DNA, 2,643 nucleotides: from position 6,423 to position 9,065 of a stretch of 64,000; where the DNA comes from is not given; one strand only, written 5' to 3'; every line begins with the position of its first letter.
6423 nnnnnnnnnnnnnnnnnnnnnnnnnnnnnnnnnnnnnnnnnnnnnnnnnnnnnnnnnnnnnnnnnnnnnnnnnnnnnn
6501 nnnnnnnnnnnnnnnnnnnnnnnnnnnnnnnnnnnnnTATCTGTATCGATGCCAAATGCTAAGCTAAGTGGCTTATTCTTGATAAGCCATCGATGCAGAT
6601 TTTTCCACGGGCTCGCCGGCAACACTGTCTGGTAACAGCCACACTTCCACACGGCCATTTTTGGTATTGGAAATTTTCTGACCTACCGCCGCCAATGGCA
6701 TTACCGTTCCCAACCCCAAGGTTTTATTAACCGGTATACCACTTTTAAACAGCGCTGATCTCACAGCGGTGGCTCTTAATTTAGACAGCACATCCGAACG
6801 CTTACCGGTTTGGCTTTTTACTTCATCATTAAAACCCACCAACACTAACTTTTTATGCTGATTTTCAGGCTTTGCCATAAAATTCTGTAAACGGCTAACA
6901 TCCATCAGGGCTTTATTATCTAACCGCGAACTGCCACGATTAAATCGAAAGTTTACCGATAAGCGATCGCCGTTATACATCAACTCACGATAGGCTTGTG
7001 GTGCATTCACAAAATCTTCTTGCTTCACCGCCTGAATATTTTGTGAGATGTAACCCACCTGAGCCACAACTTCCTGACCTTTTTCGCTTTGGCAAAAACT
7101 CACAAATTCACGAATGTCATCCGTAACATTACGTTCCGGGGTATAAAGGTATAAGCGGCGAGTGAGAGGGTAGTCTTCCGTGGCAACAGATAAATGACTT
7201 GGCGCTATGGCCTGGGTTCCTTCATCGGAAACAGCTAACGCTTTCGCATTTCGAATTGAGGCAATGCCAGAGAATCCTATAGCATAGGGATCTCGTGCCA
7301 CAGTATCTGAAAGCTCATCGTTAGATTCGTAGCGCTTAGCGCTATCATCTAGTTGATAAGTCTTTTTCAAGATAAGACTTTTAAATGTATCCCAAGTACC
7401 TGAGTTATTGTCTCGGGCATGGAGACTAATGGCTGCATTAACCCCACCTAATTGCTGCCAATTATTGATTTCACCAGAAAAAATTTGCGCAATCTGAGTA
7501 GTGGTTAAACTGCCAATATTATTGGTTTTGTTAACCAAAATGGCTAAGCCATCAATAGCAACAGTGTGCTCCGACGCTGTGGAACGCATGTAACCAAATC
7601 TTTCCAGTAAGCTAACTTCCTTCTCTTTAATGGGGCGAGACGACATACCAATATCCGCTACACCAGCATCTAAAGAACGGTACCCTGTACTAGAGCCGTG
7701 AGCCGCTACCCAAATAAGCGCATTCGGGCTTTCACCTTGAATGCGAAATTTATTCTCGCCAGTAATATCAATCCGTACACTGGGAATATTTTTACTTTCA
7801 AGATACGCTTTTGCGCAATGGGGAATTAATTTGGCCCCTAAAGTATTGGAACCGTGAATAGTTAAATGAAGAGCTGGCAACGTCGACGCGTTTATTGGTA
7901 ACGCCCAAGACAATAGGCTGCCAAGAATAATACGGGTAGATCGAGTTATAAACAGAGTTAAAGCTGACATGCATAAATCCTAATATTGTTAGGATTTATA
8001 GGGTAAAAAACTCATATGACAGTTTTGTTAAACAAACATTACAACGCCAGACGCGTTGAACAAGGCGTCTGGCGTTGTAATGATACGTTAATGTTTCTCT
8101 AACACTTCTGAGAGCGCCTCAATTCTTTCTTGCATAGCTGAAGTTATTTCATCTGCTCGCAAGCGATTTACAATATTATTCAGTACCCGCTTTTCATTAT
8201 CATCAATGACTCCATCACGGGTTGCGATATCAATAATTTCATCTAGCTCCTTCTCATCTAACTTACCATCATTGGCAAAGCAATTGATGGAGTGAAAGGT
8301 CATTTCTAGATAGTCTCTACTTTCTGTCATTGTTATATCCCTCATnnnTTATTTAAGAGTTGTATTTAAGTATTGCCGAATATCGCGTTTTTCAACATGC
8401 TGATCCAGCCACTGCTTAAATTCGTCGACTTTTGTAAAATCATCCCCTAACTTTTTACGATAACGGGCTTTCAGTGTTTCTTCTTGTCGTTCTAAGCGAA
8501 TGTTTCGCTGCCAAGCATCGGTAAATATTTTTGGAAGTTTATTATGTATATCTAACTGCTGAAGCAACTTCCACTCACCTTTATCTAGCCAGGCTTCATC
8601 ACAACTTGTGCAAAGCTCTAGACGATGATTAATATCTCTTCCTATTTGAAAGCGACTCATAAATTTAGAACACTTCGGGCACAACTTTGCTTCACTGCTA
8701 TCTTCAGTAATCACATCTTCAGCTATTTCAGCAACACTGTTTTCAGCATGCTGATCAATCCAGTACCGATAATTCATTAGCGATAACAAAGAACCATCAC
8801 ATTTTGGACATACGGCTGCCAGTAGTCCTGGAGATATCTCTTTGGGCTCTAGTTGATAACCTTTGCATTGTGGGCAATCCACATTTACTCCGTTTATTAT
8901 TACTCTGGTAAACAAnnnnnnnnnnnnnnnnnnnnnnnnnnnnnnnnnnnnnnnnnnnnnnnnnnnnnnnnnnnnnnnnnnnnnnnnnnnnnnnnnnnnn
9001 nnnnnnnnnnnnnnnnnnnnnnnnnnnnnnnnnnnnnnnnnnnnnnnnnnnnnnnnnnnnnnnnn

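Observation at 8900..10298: Rhomboid protease and an HExxH (MtfA-like) peptidase with SEC-C motif are translationally coupled to the giant ATPase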

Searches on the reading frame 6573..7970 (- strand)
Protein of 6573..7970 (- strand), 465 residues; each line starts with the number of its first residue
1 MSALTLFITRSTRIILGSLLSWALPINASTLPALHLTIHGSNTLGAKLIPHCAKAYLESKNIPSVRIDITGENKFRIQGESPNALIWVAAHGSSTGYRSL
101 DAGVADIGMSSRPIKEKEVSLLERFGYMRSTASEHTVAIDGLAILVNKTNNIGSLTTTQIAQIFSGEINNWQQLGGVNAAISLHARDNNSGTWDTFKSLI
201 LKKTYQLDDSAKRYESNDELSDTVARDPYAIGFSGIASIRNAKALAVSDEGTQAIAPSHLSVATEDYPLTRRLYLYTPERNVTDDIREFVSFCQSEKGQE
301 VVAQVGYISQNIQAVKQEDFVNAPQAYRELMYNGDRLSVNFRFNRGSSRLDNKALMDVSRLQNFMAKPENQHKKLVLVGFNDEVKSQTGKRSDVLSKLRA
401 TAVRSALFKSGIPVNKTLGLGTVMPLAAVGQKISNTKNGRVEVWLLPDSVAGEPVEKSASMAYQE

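Call 4: search_protein_families(library=pfam, proteins=[window:6573-7970:-], max_evalue=0.01)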
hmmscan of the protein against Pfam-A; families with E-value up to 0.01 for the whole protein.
window:6573-7970:- (465 aa): 3 families
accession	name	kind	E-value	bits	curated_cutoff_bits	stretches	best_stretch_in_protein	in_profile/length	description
PF12849.12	PBP_like_2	-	1.3e-32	114.1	27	1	82-296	36-266/267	PBP superfamily domain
PF00691.25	OmpA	-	6.6e-11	42.9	27.2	1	342-438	1-97/98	OmpA family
PF12727.12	PBP_like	-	2.4e-08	33.8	27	1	80-244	7-160/193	PBP superfamily domain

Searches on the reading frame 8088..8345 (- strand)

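Call 4: search_protein_families(library=pfam, proteins=[window:8088-8345:-], max_evalue=0.01)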
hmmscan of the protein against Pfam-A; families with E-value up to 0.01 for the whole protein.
window:8088-8345:- (85 aa): 0 families

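Call 6: search_protein_families(library=ncbifam, proteins=[window:8088-8345:-], max_evalue=0.01)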
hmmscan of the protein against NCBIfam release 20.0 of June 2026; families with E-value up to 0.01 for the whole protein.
window:8088-8345:- (85 aa): 1 family
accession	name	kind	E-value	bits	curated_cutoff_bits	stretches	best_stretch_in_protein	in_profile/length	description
NF041471.1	phage_reg_YmfL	equivalog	0.00059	19.6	90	1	11-64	82-130/143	YmfL family putative regulatory protein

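Call 44: search_protein_families(library=padloc, proteins=[window:8088-8345:-], max_evalue=0.01)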
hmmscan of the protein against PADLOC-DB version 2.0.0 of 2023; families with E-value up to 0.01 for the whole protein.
window:8088-8345:- (85 aa): 1 family
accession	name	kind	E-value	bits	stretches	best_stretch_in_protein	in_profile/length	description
PDLC03833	BnzA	-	0.006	13.3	1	22-80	174-228/544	-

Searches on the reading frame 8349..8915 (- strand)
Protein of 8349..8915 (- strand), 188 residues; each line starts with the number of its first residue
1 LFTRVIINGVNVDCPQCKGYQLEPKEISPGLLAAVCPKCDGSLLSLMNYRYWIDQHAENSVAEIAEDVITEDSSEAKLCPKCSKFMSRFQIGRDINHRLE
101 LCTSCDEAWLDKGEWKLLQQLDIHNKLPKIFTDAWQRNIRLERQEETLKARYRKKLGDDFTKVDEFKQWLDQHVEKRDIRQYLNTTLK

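Call 4: search_protein_families(library=pfam, proteins=[window:8349-8915:-], max_evalue=0.01)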
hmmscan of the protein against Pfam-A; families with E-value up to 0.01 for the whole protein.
window:8349-8915:- (188 aa): 4 families
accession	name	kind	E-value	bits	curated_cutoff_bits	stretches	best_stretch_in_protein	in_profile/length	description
PF13453.11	Zn_ribbon_TFIIB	-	7.1e-07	29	22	1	13-53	1-39/41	Transcription factor zinc-finger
PF04981.18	NMD3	-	1e-05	25.6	24.9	1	74-151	11-85/243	NMD3 family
PF01485.27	IBR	-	0.0043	17.5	24.3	0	67-108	10-58/65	IBR domain, a half RING-finger domain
PF13717.11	Zn_ribbon_4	-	0.0043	17.4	30.3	0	12-40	3-32/36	zinc-ribbon domain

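Call 6: search_protein_families(library=ncbifam, proteins=[window:8349-8915:-], max_evalue=0.01)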
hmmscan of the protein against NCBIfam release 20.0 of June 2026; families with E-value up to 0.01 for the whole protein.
window:8349-8915:- (188 aa): 0 families

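Call 44: search_protein_families(library=padloc, proteins=[window:8349-8915:-], max_evalue=0.01)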
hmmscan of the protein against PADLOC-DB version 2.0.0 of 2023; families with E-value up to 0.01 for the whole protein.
window:8349-8915:- (188 aa): 0 families
